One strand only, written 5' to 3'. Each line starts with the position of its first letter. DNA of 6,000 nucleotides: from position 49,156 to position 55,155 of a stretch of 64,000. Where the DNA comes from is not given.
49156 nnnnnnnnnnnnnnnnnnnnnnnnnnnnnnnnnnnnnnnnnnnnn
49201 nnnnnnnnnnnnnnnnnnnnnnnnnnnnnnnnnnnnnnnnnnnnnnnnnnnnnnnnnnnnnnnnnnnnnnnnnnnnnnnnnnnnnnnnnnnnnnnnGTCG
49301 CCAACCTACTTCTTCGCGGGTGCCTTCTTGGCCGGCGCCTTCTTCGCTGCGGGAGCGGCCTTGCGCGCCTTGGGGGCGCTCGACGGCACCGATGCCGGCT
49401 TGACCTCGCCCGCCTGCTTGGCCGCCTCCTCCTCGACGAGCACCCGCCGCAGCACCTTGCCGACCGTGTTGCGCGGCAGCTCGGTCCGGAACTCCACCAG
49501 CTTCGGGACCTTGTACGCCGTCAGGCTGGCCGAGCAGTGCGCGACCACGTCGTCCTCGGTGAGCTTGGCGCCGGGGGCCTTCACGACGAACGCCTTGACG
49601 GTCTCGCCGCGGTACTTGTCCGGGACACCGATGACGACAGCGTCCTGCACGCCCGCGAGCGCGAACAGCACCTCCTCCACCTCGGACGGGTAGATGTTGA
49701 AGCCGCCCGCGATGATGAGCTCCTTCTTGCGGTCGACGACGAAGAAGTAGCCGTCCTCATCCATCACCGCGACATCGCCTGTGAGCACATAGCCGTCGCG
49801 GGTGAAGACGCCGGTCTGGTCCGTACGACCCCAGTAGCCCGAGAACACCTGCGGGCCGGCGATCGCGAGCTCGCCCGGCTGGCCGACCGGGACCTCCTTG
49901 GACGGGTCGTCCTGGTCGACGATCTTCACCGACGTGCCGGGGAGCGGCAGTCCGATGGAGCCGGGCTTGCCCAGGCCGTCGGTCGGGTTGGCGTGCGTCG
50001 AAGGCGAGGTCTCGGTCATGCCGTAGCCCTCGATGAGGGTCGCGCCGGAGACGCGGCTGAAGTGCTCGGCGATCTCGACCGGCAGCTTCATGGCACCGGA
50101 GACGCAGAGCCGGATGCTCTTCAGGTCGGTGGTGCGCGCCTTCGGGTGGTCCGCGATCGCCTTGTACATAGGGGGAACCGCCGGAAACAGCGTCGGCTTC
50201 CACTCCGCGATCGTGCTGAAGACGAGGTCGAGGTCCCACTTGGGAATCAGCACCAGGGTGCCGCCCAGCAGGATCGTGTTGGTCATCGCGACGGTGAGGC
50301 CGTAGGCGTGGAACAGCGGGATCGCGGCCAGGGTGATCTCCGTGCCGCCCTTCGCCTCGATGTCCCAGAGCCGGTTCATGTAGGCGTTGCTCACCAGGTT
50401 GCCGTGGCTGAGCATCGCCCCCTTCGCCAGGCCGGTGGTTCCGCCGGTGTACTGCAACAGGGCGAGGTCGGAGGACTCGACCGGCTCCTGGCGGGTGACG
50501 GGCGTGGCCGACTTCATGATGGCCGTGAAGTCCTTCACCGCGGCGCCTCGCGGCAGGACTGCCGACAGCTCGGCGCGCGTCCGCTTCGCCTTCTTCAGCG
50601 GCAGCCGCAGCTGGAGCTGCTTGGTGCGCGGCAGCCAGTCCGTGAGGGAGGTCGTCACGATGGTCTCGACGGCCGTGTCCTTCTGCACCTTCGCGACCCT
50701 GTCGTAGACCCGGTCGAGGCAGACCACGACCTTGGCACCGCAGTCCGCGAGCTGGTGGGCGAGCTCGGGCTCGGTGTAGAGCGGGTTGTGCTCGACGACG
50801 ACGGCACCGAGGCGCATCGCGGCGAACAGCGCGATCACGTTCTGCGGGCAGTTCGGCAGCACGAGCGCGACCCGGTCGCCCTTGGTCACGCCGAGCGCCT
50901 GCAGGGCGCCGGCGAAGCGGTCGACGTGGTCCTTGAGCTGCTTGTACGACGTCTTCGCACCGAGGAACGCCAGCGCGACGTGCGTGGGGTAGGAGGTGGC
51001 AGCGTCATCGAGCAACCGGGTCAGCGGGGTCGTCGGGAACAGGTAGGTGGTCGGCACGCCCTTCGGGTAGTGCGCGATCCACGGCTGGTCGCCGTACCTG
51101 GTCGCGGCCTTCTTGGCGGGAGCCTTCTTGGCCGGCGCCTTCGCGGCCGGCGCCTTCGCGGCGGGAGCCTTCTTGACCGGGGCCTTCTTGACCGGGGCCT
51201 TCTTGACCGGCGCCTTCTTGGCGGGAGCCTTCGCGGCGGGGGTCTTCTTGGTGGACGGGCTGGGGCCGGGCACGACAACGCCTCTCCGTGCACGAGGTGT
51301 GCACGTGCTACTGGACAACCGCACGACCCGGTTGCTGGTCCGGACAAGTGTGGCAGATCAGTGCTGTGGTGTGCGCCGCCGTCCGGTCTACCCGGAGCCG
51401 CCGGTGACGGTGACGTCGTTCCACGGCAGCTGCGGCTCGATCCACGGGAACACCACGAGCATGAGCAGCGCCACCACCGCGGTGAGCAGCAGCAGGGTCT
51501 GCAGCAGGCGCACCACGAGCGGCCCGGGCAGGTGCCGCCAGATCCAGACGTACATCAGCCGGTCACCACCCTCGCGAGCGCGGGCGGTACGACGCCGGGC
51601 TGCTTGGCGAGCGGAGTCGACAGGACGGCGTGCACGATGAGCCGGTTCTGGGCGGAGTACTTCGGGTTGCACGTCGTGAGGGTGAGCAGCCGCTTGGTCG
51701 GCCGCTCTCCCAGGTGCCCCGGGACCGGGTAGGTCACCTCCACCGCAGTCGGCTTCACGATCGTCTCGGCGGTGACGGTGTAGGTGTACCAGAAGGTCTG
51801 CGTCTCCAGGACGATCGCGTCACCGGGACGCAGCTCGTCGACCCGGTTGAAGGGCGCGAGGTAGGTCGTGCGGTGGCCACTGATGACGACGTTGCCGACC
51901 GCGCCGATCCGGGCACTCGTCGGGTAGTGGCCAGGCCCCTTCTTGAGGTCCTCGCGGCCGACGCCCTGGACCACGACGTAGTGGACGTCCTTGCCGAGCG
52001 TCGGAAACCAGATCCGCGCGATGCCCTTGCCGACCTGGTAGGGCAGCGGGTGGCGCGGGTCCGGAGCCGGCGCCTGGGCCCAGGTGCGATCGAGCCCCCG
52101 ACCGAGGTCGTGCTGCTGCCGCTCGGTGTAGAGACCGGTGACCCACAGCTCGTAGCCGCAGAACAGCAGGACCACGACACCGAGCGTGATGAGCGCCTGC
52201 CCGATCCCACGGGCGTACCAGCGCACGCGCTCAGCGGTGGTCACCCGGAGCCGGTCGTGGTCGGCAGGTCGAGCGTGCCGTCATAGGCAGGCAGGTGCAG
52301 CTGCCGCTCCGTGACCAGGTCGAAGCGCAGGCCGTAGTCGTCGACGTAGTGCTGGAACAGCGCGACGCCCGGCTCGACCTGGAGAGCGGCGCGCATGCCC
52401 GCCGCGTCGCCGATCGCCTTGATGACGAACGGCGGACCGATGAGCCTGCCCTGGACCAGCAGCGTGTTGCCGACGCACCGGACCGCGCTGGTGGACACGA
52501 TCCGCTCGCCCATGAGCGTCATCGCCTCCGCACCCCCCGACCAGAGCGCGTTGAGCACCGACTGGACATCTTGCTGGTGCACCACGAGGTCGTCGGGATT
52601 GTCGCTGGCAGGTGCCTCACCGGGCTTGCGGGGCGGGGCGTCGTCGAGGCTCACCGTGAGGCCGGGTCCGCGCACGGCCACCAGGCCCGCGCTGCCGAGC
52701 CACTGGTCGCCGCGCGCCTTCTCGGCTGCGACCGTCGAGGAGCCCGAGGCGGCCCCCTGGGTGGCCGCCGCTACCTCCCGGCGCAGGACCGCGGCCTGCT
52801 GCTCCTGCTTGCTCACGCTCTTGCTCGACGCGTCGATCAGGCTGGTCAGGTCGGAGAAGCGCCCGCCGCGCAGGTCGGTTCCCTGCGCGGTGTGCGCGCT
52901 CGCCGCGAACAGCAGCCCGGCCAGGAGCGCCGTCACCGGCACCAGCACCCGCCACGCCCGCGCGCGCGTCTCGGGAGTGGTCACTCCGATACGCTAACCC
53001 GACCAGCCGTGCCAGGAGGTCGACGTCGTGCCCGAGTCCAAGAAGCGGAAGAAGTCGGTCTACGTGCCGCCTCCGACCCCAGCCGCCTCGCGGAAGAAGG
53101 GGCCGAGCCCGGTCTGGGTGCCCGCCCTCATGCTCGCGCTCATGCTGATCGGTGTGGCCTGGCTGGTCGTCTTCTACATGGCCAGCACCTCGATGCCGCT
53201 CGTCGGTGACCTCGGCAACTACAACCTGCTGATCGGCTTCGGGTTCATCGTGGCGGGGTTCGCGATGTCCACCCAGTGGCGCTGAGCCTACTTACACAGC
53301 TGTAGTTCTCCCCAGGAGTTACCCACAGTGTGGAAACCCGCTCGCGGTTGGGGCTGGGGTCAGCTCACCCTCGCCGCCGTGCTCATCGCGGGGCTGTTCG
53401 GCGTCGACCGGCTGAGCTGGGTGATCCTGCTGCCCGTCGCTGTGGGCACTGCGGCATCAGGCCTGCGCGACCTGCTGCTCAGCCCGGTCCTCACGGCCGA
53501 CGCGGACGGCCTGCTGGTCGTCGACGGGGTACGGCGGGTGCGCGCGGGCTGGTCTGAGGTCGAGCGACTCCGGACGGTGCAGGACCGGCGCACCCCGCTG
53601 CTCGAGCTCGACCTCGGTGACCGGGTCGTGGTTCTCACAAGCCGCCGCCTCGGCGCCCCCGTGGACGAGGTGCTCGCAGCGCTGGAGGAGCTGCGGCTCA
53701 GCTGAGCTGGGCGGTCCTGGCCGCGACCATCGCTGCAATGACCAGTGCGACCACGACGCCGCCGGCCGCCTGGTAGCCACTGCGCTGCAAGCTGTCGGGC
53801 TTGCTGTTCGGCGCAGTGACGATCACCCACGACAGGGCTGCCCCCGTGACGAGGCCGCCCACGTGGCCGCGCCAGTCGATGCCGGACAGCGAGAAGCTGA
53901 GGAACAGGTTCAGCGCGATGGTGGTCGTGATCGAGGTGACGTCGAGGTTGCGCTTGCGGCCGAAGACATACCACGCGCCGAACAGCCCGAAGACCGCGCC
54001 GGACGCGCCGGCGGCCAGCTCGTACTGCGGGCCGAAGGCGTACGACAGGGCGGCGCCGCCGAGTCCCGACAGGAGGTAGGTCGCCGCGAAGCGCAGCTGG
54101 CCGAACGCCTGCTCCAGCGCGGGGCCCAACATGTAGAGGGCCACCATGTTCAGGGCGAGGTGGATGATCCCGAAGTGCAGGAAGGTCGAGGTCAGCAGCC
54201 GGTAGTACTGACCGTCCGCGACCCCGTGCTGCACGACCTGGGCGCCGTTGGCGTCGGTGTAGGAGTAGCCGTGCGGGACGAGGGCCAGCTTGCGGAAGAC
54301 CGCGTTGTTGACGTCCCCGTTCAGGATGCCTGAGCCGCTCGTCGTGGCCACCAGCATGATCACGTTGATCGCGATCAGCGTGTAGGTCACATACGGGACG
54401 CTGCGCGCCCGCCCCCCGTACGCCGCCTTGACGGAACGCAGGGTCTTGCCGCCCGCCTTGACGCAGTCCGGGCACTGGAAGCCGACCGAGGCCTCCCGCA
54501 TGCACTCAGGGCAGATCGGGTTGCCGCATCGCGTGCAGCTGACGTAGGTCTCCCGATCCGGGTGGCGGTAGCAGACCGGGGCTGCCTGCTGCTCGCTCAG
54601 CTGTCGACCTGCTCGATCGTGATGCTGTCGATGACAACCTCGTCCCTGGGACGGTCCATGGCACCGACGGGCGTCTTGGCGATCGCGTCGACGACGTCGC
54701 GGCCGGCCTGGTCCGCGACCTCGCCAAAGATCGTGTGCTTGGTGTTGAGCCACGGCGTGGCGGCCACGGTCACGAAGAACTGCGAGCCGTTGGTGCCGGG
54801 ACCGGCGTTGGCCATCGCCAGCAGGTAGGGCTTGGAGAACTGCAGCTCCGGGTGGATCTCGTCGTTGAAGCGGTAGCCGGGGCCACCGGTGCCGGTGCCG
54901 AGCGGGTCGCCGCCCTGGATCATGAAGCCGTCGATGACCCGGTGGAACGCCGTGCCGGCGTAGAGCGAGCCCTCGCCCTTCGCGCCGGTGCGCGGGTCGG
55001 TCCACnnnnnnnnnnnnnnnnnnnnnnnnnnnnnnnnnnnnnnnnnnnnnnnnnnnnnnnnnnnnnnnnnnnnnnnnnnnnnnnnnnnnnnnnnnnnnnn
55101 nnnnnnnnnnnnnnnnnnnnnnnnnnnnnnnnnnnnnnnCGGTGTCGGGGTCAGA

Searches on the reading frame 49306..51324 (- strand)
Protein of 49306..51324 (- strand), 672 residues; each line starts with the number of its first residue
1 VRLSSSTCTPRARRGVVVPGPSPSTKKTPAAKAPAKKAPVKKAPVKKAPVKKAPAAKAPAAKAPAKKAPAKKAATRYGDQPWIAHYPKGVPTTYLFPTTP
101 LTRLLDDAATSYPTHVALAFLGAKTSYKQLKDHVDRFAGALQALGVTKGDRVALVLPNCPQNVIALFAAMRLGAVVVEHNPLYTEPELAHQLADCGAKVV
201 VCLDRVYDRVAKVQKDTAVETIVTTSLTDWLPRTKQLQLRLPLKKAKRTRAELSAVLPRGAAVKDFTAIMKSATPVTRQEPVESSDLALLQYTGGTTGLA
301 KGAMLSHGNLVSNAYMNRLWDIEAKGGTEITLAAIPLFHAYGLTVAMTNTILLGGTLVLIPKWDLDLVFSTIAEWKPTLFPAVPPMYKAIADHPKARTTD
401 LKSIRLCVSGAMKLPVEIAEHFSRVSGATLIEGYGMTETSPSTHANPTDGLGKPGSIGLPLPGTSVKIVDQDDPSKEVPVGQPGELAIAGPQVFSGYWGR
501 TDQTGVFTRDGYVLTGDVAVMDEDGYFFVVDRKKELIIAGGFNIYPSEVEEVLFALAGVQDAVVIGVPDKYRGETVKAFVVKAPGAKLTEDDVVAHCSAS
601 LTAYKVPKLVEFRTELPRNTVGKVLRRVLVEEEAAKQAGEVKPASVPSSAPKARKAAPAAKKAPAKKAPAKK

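Call 10: search_protein_families(library=pfam, proteins=[window:49306-51324:-], max_evalue=0.001)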
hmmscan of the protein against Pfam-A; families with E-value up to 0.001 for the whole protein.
window:49306-51324:- (672 aa): 4 families
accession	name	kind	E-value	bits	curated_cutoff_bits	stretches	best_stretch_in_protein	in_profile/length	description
PF00501.34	AMP-binding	-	3.1e-99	332.8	29.9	1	106-498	2-384/384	AMP-binding enzyme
PF13193.12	AMP-binding_C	-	5.9e-18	66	24.5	1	548-623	1-76/76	AMP-binding enzyme C-terminal domain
PF02095.21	Extensin_1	-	3.7e-06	27.3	105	1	23-74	14-65/171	Extensin-like protein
PF07382.16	HC2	-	0.00095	19.8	40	1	26-76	82-133/194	Histone H1-like nucleoprotein HC2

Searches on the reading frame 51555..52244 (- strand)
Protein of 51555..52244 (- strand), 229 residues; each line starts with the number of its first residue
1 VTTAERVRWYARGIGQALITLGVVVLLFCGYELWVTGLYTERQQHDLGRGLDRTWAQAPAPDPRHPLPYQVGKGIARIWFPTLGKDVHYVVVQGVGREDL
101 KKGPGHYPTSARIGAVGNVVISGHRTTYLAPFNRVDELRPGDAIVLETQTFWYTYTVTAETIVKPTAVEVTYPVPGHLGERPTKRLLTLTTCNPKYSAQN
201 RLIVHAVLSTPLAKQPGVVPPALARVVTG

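Call 10: search_protein_families(library=pfam, proteins=[window:51555-52244:-], max_evalue=0.001)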
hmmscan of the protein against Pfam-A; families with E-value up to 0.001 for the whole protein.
window:51555-52244:- (229 aa): 1 family
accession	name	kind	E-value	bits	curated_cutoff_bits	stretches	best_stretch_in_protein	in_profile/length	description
PF04203.18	Sortase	-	3.7e-31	107.9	26.6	1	86-208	7-124/125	Sortase domain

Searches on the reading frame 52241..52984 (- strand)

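Call 10: search_protein_families(library=pfam, proteins=[window:52241-52984:-], max_evalue=0.001)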
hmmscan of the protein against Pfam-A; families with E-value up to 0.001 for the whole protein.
window:52241-52984:- (247 aa): 1 family
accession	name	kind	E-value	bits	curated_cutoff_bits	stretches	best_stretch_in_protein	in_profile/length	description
PF05949.17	DUF881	-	3.1e-42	144.3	25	1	98-240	8-142/146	Bacterial protein of unknown function (DUF881)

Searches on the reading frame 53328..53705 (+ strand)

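Call 10: search_protein_families(library=pfam, proteins=[window:53328-53705:+], max_evalue=0.001)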
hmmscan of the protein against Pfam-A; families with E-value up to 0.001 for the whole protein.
window:53328-53705:+ (125 aa): 1 family
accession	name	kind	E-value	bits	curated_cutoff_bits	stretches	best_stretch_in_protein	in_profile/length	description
PF10756.15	bPH_6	-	3e-09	37.2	22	1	53-123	2-71/73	Bacterial PH domain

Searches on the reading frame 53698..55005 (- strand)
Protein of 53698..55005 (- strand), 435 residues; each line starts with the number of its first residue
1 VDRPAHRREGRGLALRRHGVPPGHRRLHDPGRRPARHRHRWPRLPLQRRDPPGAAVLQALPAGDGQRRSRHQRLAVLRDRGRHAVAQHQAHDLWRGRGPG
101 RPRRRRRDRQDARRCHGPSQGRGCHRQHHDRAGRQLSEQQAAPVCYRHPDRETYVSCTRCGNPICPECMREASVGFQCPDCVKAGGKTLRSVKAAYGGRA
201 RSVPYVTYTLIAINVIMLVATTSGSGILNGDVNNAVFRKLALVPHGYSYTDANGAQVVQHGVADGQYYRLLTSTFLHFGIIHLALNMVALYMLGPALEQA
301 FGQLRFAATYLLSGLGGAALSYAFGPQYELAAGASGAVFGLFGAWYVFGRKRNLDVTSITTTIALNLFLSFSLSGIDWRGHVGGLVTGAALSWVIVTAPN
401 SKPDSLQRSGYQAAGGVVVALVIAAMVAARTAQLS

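Call 10: search_protein_families(library=pfam, proteins=[window:53698-55005:-], max_evalue=0.001)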
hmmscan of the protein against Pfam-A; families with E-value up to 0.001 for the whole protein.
window:53698-55005:- (435 aa): 1 family
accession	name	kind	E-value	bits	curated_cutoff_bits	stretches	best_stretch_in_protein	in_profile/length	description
PF01694.28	Rhomboid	-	2.3e-34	119.1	22.6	1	265-396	2-141/143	Rhomboid domain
